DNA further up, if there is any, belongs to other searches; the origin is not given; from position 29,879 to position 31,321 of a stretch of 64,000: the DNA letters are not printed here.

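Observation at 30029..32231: TsaC(YrdC)-TsaE fusion protein adjacent to TsaD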

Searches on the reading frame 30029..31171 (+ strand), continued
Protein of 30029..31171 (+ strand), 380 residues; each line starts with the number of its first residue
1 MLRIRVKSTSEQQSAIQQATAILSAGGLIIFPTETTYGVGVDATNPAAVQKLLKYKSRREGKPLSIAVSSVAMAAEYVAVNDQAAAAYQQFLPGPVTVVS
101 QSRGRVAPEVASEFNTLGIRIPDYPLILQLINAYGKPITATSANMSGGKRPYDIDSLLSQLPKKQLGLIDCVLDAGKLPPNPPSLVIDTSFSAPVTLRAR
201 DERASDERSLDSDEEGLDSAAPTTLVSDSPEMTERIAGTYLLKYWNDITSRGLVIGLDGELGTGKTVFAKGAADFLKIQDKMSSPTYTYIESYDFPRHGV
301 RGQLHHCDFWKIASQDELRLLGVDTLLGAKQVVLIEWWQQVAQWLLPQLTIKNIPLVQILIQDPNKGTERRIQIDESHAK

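Call 20: find_related_loci(query=A1, collection=genome_contigs, flank=10000)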
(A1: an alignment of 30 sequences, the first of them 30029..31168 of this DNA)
Query A1 (380 aa) in genome_contigs; peptide patterns used: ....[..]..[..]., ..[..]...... (x = any residue, [..] = any of these).
600 stretches matched a pattern (row limit reached: there are more); 590 encode a relative of the query (tblastn E <= 1e-3); the best 80 are kept; 80 distinct loci.
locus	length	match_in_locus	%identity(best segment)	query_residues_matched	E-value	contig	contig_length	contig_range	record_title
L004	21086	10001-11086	54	3-374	9e-129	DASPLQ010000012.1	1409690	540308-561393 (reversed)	MAG TPA_asm: Vitreimonas sp. isolate SMAG_U12069 k141_91001, whole genome shotgun sequence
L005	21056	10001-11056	56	13-376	3e-127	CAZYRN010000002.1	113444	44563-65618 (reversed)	MAG TPA_asm: uncultured Pseudomonadales bacterium isolate SRP144015_co1_64 genome assembly, contig: NODE_89_length_11344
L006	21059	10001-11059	55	13-372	2e-126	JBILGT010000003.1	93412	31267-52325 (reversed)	MAG: Limisphaerales bacterium isolate ME2016-09-28_3300042471_group7_bin68 Rohwer_bin1526_scaffold_55_c1, whole genome s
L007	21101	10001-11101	53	2-377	7e-126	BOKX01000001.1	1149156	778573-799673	Patescibacteria group bacterium BroJett032 DNA, sequence1, whole genome shotgun sequence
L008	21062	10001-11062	54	1-363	2e-125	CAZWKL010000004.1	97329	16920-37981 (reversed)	MAG TPA_asm: uncultured Pseudomonadales bacterium isolate binchicken_co173_42 genome assembly, contig: NODE_663_length_9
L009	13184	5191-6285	55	1-376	2e-125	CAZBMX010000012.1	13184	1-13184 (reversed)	MAG TPA_asm: uncultured Pseudomonadales bacterium isolate SRP192515_co1_124 genome assembly, contig: NODE_4598_length_13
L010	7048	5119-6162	54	16-371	4e-125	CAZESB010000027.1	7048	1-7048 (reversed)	MAG TPA_asm: uncultured Pseudomonadales bacterium isolate SRP193661_co1_63 genome assembly, contig: NODE_10607_length_70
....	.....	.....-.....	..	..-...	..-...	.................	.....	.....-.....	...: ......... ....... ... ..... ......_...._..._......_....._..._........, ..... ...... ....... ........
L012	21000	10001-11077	54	1-371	2e-124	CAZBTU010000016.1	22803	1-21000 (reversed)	MAG TPA_asm: uncultured Pseudomonadales bacterium isolate SRP286056_co2_100 genome assembly, contig: NODE_3321_length_22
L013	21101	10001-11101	52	1-376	4e-124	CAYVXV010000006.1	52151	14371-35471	MAG TPA_asm: uncultured Pseudomonadales bacterium isolate SRP193661_co2_36 genome assembly, contig: NODE_632_length_5215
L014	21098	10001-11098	54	1-376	1e-123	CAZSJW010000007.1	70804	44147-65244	MAG TPA_asm: uncultured Pseudomonadales bacterium isolate SRP286056_co2_78 genome assembly, contig: NODE_372_length_7080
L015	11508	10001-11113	53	9-380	2e-123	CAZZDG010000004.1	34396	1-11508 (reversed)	MAG TPA_asm: uncultured Pseudomonadales bacterium isolate binchicken_co321_113 genome assembly, contig: NODE_419_length_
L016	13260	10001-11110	53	1-377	4e-123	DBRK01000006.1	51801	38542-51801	MAG TPA_asm: Patescibacteria group bacterium UBA1370 UBA1370_contig_6272, whole genome shotgun sequence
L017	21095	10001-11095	51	1-376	1e-122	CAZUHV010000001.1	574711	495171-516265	MAG TPA_asm: uncultured Pseudomonadales bacterium isolate binchicken_co277_32 genome assembly, contig: NODE_12_length_57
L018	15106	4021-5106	55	1-374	3e-122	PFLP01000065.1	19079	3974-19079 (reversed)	MAG: Candidatus Pacebacteria bacterium CG_4_10_14_0_8_um_filter_42_14 CG_4_10_14_0.8_um_filter_scaffold_1451_c, whole ge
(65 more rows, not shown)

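Call 35: search_solved_structures(query=window:30029-31168:+, max_evalue=0.00001, show_alignments=0)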
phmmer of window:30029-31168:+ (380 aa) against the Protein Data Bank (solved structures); distinct sequences matched with E-value up to 0.00001: 17.
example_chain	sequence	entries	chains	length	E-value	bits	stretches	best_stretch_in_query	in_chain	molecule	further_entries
9d3h_A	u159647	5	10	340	5.9e-28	101.2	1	12-199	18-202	Threonylcarbamoyl-AMP synthase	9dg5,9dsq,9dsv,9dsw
1jcu_A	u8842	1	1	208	9.1e-28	100.6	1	10-199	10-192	conserved protein MTH1692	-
6f89_A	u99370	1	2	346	9e-22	80.8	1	14-199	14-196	Threonylcarbamoyl-AMP synthase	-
6f87_A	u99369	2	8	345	9.2e-22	80.8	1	14-199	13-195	Threonylcarbamoyl-AMP synthase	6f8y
2eqa_A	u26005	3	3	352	5.3e-21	78.3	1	12-199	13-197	Hypothetical protein ST1526 | Putative uncharacterized protein ST1526 | YrdC/Sua5 family protein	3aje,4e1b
1hru_A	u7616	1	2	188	5.4e-19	71.7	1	11-159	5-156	YRDC GENE PRODUCT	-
2mx1_A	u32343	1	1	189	6.2e-19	71.5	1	12-159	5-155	Threonylcarbamoyl-AMP synthase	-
1k7j_A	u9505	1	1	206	2.4e-15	59.7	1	10-198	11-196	Protein yciO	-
1kk9_A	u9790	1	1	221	3e-15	59.4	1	10-198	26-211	probable translation factor yciO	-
8ide_A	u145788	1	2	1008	5.8e-15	58.5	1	14-160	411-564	N(6)-L-threonylcarbamoyladenine synthase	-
1htw_A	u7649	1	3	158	1.2e-12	50.8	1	249-351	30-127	HI0065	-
1fl9_A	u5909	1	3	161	1.3e-12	50.7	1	249-351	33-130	HYPOTHETICAL PROTEIN HI0065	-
5np9_A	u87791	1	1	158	6.9e-11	45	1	249-350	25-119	tRNA threonylcarbamoyladenosine biosynthesis protein TsaE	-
5mvr_A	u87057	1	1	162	7.3e-11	45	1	249-349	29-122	tRNA threonylcarbamoyladenosine biosynthesis protein TsaE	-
9zw5_A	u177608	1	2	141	3.4e-07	32.9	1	254-351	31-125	tRNA threonylcarbamoyladenosine biosynthesis protein TsaE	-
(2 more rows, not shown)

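Call 37: search_protein_families(library=pfam, proteins=[L001:9583-9945:-], max_evalue=10)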
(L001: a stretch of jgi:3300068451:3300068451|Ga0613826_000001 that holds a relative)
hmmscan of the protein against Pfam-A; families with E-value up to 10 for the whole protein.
L001:9583-9945:- (120 aa): 4 families
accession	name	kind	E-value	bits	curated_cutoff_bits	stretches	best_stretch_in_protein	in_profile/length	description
PF03695.18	UPF0149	-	0.031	14.9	25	1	55-112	121-179/181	Uncharacterised protein family (UPF0149)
PF25796.1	BREX_BrxC_4th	-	0.047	13.6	27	1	25-92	98-161/173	BREX ATP-binding protein BrxC 4th domain with six-stranded beta sheet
PF22181.1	TarS_linker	-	0.052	14.4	27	1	45-81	44-80/100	Glycosyl transferase TarS linker domain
PF16183.10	Kinesin_assoc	-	0.072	13.7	29.5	1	18-90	51-123/171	Kinesin-associated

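Call 42: predict_structure(alignment_id=A1)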
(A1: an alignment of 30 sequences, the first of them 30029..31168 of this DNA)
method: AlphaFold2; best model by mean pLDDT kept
length: 380 residues; sequences in the alignment: 30
mean_pLDDT: 86.7   pTM: 0.68
mean pLDDT of the five models: 86.7, 85.1, 84.4, 82.0, 80.4
residues with pLDDT >= 90: 225; 70-90: 112; 50-70: 20; < 50: 23
segments of 3 or more residues with pLDDT < 50: 198-218
pLDDT, mean of each block of 10 residues (from residue 1): 91 95 98 91 98 82 88 96 88 89 94 88 94 97 73 89 95 91 79 52 37 49 84 89 91 96 91 93 79 92 95 92 95 96 95 95 83 76
secondary structure, 60 per line:
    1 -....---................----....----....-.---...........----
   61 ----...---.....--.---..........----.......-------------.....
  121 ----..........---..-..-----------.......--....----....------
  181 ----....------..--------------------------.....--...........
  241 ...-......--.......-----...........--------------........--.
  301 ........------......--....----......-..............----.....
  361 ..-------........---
elements in order: E2-5 H9-24 E29-32 E37-40 H46-56 E65-67 H71-75 H82-91 E96-102 E116-120 H125-134 H154-160 H163-166 E171-174 E185-188 E223-227 H230-243 H245-250 E253-259 H265-275 E290-297 E300-308 H315-320 H323-326 E331-336 H338-351 E356-362 E370-377

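Call 47: fold_search(model_id=the predicted structure, library=pdb)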
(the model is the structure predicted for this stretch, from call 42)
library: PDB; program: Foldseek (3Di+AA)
matches with E <= 10: 1122; with E <= 0.001: 38
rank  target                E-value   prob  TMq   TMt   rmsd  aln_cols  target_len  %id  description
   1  6f87_A                1.8e-17  1.00  0.48  0.53  15.3       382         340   21  Crystal structure of P. abyssi Sua5 complexed with L-threonine and PPi (released 2018-04-25)
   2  6f89_A                5.6e-17  1.00  0.48  0.53  16.8       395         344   20  Structure of H234A/Y235A P.abyssi Sua5 (released 2018-04-25)
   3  9dg5_B                7.1e-17  1.00  0.47  0.54  15.7       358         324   21  Thermotoga maritima threonylcarbamoyl adenylate synthase (TsaC2) in complex with L-threonine, magnesium and ATP (released 2025-11-12)
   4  6f89_B                7.6e-17  1.00  0.47  0.55  15.0       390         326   20  Structure of H234A/Y235A P.abyssi Sua5 (released 2018-04-25)
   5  3aje                  1.2e-16  1.00  0.47  0.54  14.8       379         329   19  Crystal structure of S. tokodaii Sua5 complexed with L-threonine and AMPPNP (released 2011-04-13)
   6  9dsv_A                1.3e-16  1.00  0.47  0.54   2.6       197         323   31  Thermotoga maritima threonylcarbamoyl adenylate synthase (TsaC2) in complex with N-carboxy-L-threonine, magnesium and  (released 2025-10-29)
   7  9dsw_B                2.3e-16  1.00  0.47  0.55  13.6       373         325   20  Thermotoga maritima threonylcarbamoyl adenylate synthase (TsaC2) in complex with L-threonine (released 2025-10-29)
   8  9dsq_A                3.3e-16  1.00  0.47  0.55  11.3       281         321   24  Thermotoga maritima threonylcarbamoyl adenylate synthase (TsaC2) in complex with products TC-AMP and pyrophosphate (released 2025-10-29)
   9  9d3h_B                3.6e-16  1.00  0.48  0.54  15.7       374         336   20  Thermotoga maritima threonylcarbamoyl adenylate synthase (TsaC2) in complex with N-carboxy-L-threonine, magnesium and  (released 2025-12-10)
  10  9dsq_B                3.8e-16  1.00  0.47  0.55  15.9       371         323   20  Thermotoga maritima threonylcarbamoyl adenylate synthase (TsaC2) in complex with products TC-AMP and pyrophosphate (released 2025-10-29)
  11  6f8y_C                5.1e-16  1.00  0.47  0.52  16.4       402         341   20  Crystal structure of P. abyssi Sua5 complexed with L-threonine (released 2018-04-25)
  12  9d3h_A                6.1e-16  1.00  0.48  0.54  15.7       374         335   20  Thermotoga maritima threonylcarbamoyl adenylate synthase (TsaC2) in complex with N-carboxy-L-threonine, magnesium and  (released 2025-12-10)
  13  2eqa                  2.7e-15  1.00  0.46  0.53  15.1       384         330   18  Crystal Structure of the hypothetical Sua5 protein from Sulfolobus tokodaii (released 2008-01-15)
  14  1k7j                  1.2e-13  1.00  0.47  0.84   2.5       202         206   24  Structural Genomics, protein TF1 (released 2002-08-14)
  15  1hru_A                4.0e-12  1.00  0.41  0.80   3.1       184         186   30  THE STRUCTURE OF THE YRDC GENE PRODUCT FROM E.COLI (released 2001-01-31)
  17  1hru_B                1.5e-11  1.00  0.42  0.82   3.1       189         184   30  THE STRUCTURE OF THE YRDC GENE PRODUCT FROM E.COLI (released 2001-01-31)
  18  5np9                  1.4e-10  1.00  0.30  0.72   4.2       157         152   29  Crystal structure of Bacillus subtilis YdiB in complex with ADP (released 2018-05-30)
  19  1htw_A                2.6e-10  1.00  0.35  0.80   2.3       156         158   22  COMPLEX OF HI0065 WITH ADP AND MAGNESIUM (released 2002-08-07)
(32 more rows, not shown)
